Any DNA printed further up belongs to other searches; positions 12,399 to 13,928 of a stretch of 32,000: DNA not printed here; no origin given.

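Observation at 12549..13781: Free-standing double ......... endonuclease-like gene with HTH/wHTH domains wedged between carA and carB, 82 nt upstream of the carB insert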

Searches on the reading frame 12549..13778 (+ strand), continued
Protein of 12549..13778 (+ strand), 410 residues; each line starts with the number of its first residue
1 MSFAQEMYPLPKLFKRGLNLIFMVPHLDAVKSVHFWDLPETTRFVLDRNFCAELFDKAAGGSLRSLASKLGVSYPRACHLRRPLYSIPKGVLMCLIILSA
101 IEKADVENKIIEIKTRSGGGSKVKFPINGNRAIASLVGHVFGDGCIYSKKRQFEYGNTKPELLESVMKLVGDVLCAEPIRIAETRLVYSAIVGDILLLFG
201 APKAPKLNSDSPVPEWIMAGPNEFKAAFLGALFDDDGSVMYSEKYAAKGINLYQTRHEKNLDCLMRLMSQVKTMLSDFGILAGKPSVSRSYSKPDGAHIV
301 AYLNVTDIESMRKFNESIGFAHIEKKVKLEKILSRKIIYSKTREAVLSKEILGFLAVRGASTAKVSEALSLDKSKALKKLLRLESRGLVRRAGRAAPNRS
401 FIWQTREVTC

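Call 20: find_encoding_contigs(protein=P0033, flank=6000, max_places=2)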
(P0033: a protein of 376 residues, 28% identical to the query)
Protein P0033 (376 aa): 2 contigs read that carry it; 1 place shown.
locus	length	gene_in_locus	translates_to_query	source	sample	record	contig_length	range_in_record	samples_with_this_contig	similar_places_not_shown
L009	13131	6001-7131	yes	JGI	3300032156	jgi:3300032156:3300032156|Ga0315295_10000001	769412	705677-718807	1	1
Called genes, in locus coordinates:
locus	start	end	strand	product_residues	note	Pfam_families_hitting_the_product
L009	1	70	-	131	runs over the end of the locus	PF26602:HVO_2718_N (weak), PF24250:HVO_2718 (weak), PF01381:HTH_3 (weak)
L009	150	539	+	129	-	-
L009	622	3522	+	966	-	PF00133:tRNA-synt_1, PF01406:tRNA-synt_1e (faint), PF09334:tRNA-synt_1g, PF01921:tRNA-synt_1f (weak), PF08264:Anticodon_1, PF19302:DUF5915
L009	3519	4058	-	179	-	PF13091:PLDc_2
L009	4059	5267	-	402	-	PF01970:TctA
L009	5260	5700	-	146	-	-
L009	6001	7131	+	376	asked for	PF14528:LAGLIDADG_3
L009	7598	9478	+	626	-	PF01411:tRNA-synt_2c, PF07973:tRNA_SAD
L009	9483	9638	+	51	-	-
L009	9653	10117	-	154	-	-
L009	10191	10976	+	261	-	PF01944:SpoIIM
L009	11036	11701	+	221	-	-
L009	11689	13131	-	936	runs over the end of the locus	PF00133:tRNA-synt_1, PF09334:tRNA-synt_1g, PF13603:tRNA-synt_1_2, PF01406:tRNA-synt_1e (weak), PF09334:tRNA-synt_1g, PF08264:Anticodon_1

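Call 34: find_related_loci(query=A1, collection=metagenome_contigs, flank=3000)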
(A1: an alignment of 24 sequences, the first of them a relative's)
Query A1 (410 aa) in metagenome_contigs; peptide patterns used: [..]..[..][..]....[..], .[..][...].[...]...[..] (x = any residue, [..] = any of these).
594 stretches matched a pattern; 234 encode a relative of the query (tblastn E <= 1e-3); the best 80 are kept; 79 distinct loci.
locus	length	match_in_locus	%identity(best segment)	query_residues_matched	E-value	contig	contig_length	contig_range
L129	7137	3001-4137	49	31-409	2e-113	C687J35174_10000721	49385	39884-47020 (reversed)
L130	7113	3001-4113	44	33-404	2e-103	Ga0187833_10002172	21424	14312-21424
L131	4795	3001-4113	46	33-404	8e-103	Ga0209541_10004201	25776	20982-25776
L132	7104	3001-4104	45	36-404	8e-100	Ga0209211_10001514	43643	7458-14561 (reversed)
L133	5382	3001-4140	44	33-408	3e-99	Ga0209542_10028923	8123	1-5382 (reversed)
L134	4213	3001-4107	44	33-403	4e-98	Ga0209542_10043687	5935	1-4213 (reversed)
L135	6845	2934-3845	47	32-335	2e-86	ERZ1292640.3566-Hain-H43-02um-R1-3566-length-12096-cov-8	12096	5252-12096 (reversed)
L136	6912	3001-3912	46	32-335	2e-82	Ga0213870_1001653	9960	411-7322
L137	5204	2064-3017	44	32-349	3e-82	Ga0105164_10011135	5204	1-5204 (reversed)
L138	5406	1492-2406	43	31-337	3e-81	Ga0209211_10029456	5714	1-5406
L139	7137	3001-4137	49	31-409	2e-113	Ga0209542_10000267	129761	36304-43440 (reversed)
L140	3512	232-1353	36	31-404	2e-63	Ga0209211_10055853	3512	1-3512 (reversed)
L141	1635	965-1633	46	33-257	5e-61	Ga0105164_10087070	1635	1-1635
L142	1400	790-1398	49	40-241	5e-58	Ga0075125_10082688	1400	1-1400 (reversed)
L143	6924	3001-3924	35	33-335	1e-51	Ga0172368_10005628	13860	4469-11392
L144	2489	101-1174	30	33-391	1e-38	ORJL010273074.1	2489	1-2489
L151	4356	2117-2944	30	124-404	2e-30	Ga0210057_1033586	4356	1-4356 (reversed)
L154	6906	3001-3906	27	37-333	1e-29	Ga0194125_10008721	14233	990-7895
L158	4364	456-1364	29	30-334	1e-28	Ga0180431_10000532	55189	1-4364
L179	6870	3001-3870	31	107-397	2e-26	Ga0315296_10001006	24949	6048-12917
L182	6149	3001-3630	32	124-334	5e-26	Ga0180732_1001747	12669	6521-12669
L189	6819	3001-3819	31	125-399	1e-24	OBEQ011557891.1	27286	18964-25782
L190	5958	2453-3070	32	132-333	2e-24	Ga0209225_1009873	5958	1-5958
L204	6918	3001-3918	27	33-333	1e-22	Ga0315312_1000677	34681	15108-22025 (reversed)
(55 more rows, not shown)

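Call 38: search_protein_families(library=pfam, proteins=[L154:4054-4725:+, L154:4724-5437:+, L144:1189-2355:+, L151:2923-3831:+, L158:1550-2704:+, L179:3890-4651:+, L189:4325-5605:+, L204:4025-4852:+, L190:3201-3908:+, L182:3894-4628:+], max_evalue=0.001)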
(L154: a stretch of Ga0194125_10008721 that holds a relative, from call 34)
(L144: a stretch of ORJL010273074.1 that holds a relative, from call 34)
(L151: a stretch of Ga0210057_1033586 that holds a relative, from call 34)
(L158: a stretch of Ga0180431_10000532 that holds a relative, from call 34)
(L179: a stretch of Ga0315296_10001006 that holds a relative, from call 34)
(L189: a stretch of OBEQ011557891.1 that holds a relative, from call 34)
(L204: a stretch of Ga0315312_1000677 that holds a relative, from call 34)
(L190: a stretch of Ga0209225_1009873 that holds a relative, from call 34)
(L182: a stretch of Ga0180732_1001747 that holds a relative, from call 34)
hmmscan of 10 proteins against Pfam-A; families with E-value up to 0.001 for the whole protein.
L154:4054-4725:+ (224 aa): 2 families
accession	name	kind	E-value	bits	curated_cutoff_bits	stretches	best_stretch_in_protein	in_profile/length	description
PF00227.31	Proteasome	-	8.9e-54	182.4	22.4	1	23-196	1-180/189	Proteasome subunit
PF10584.14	Proteasome_A_N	-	2.7e-10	40.2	27.7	1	3-22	4-23/23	Proteasome subunit A N-terminal signature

L154:4724-5437:+ (238 aa): 3 families
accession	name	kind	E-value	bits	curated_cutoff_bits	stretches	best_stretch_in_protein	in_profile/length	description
PF01172.24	SBDS_N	-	1.4e-23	83.1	24.6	1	11-97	2-88/88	Shwachman-Bodian-Diamond syndrome (SBDS) N-terminal domain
PF09377.16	SBDS_domain_II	-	3.3e-18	65.8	27.2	1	106-166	2-62/62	SBDS protein, domain II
PF20268.4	SBDS_C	-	8e-11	42.1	27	1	169-234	2-70/71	SBDS protein, C-terminal domain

L144:1189-2355:+ (389 aa): 2 families
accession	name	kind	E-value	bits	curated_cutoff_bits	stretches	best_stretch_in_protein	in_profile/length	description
PF04055.27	Radical_SAM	-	1.2e-12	48.7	29.5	1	42-162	3-121/166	Radical SAM superfamily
PF13353.11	Fer4_12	-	7.5e-05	23.5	22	1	35-129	5-94/137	4Fe-4S single cluster domain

L151:2923-3831:+ (303 aa): 20 families
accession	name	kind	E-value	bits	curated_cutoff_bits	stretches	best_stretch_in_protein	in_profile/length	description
PF01656.29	CbiA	-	1.5e-19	70.6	25.4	1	15-279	1-125/125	CobQ/CobB/MinD/ParA nucleotide binding domain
PF10609.15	ParA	-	6.9e-17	62.1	27.1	2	11-98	2-91/246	NUBPL iron-transfer P-loop NTPase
PF00037.32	Fer4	-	1.4e-11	44.2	21.1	2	106-127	3-24/24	4Fe-4S binding domain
PF12838.12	Fer4_7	-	5.4e-11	43.2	27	2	80-125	1-52/52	4Fe-4S dicluster domain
PF12837.12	Fer4_6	-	2.1e-10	40.4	25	1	104-126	2-24/24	4Fe-4S binding domain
PF13187.11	Fer4_9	-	5.1e-10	39.7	27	1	80-126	1-52/52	4Fe-4S dicluster domain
PF13614.12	AAA_31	-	3.5e-09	37.3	27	1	12-72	1-62/177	AAA domain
PF14697.11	Fer4_21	-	7.6e-09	36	35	1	79-126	6-57/59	4Fe-4S dicluster domain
PF13237.11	Fer4_10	-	1.3e-08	35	25.5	1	108-130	6-30/53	4Fe-4S dicluster domain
PF00142.24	Fer4_NifH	-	1.6e-08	34.9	25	1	206-298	147-245/271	4Fe-4S iron sulfur cluster binding proteins, NifH/frxC family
PF12797.12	Fer4_2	-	1.8e-08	34.2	24.5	1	103-123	2-22/22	4Fe-4S binding domain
PF13484.11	Fer4_16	-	4.3e-07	31.1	30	1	111-132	2-23/66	4Fe-4S double cluster binding domain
PF12800.12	Fer4_4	-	1.5e-06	28.5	24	1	109-124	2-17/17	4Fe-4S binding domain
PF13183.11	Fer4_8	-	3.1e-06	28.1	27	0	110-129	4-23/68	4Fe-4S dicluster domain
PF03193.22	RsgA_GTPase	-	6.7e-05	23.2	30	0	203-256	28-83/174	RsgA GTPase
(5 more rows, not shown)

L158:1550-2704:+ (385 aa): 2 families
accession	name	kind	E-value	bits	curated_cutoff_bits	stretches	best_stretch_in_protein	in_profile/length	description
PF04055.27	Radical_SAM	-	3.4e-13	50.5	29.5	1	39-147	3-107/166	Radical SAM superfamily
PF13353.11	Fer4_12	-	2.5e-05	25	22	1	31-124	4-90/137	4Fe-4S single cluster domain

L179:3890-4651:+ (254 aa): 8 families
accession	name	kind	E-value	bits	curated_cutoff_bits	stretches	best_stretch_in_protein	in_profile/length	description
PF10609.15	ParA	-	8.3e-21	75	27.1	1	3-232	4-245/246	NUBPL iron-transfer P-loop NTPase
PF01656.29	CbiA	-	3e-20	72.9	25.4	1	5-212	1-125/125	CobQ/CobB/MinD/ParA nucleotide binding domain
PF13614.12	AAA_31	-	2.1e-15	57.6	27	1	3-157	2-167/177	AAA domain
PF00142.24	Fer4_NifH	-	9.3e-15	55.3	25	2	130-236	138-248/271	4Fe-4S iron sulfur cluster binding proteins, NifH/frxC family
PF06564.18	CBP_BcsQ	-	6.5e-11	42.6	21.3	1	9-231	7-232/234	Cellulose biosynthesis protein BcsQ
PF13500.12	AAA_26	-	2.9e-06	27.7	27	1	91-201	80-193/198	AAA domain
PF02374.21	ArsA_ATPase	-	0.00019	21.2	24.3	1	7-38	5-36/305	Anion-transporting ATPase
PF07015.17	VirC1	-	0.00047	20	24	0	3-44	2-43/231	VirC1 protein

L189:4325-5605:+ (427 aa): 1 family
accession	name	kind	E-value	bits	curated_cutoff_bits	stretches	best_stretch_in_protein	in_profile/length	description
PF00202.27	Aminotran_3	-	8.6e-89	298.5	30.5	1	33-400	11-401/403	Aminotransferase class-III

L204:4025-4852:+ (276 aa): 2 families
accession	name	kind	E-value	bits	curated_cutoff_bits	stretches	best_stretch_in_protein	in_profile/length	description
PF00483.29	NTP_transferase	-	6.1e-24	85.4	21.2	1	34-258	2-229/245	Nucleotidyl transferase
PF12804.13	NTP_transf_3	-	1.5e-05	25.7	27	1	34-142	1-95/160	MobA-like NTP transferase domain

L190:3201-3908:+ (236 aa): 1 family
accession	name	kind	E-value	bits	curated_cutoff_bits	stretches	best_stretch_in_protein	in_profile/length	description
PF14528.11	LAGLIDADG_3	-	1.3e-16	61.1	22.5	2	143-217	2-79/82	LAGLIDADG-like domain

L182:3894-4628:+ (245 aa): 6 families
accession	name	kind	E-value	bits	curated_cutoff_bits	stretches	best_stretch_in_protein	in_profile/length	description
PF01656.29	CbiA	-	3.8e-13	49.9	25.4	1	8-203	12-124/125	CobQ/CobB/MinD/ParA nucleotide binding domain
PF10609.15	ParA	-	5.5e-12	46.1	27.1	1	8-224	17-245/246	NUBPL iron-transfer P-loop NTPase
PF13614.12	AAA_31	-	1.8e-11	44.7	27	1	8-139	15-154/177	AAA domain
PF00142.24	Fer4_NifH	-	2.9e-09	37.3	25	1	8-226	13-246/271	4Fe-4S iron sulfur cluster binding proteins, NifH/frxC family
PF06564.18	CBP_BcsQ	-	2.9e-09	37.2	21.3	1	9-222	16-231/234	Cellulose biosynthesis protein BcsQ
PF13500.12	AAA_26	-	1.1e-05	25.8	27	1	123-192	119-192/198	AAA domain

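Call 39: predict_structure(alignment_id=A1)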
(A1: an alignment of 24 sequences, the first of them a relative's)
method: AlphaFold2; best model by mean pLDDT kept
length: 410 residues; sequences in the alignment: 24
mean_pLDDT: 89.6   pTM: 0.80
mean pLDDT of the five models: 89.6, 89.1, 89.0, 88.1, 87.9
residues with pLDDT >= 90: 332; 70-90: 41; 50-70: 8; < 50: 29
segments of 3 or more residues with pLDDT < 50: 1-27
pLDDT, mean of each block of 10 residues (from residue 1): 37 36 49 96 96 97 96 95 94 97 97 92 96 98 96 96 97 96 97 98 95 95 97 96 84 97 97 97 96 96 94 96 94 79 86 91 92 91 92 75 74
secondary structure, 60 per line:
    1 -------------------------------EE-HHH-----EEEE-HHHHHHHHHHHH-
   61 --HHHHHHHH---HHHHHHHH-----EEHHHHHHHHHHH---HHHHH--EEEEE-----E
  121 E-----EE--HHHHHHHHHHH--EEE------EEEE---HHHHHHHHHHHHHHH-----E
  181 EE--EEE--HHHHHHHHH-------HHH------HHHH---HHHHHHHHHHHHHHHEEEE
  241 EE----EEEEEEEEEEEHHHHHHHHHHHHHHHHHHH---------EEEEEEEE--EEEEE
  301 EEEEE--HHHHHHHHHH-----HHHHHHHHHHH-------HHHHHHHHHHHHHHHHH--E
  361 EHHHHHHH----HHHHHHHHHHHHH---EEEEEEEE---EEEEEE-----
elements in order: E43-46 H48-59 H63-70 H74-81 H89-99 H103-107 E110-114 H131-141 E144-146 E153-156 H160-174 E180-182 E185-187 H190-198 H215-218 H222-236 E237-242 E247-257 H258-276 E286-293 E296-305 H308-317 H323-333 H341-357 H362-368 H373-385 E389-396 E400-405
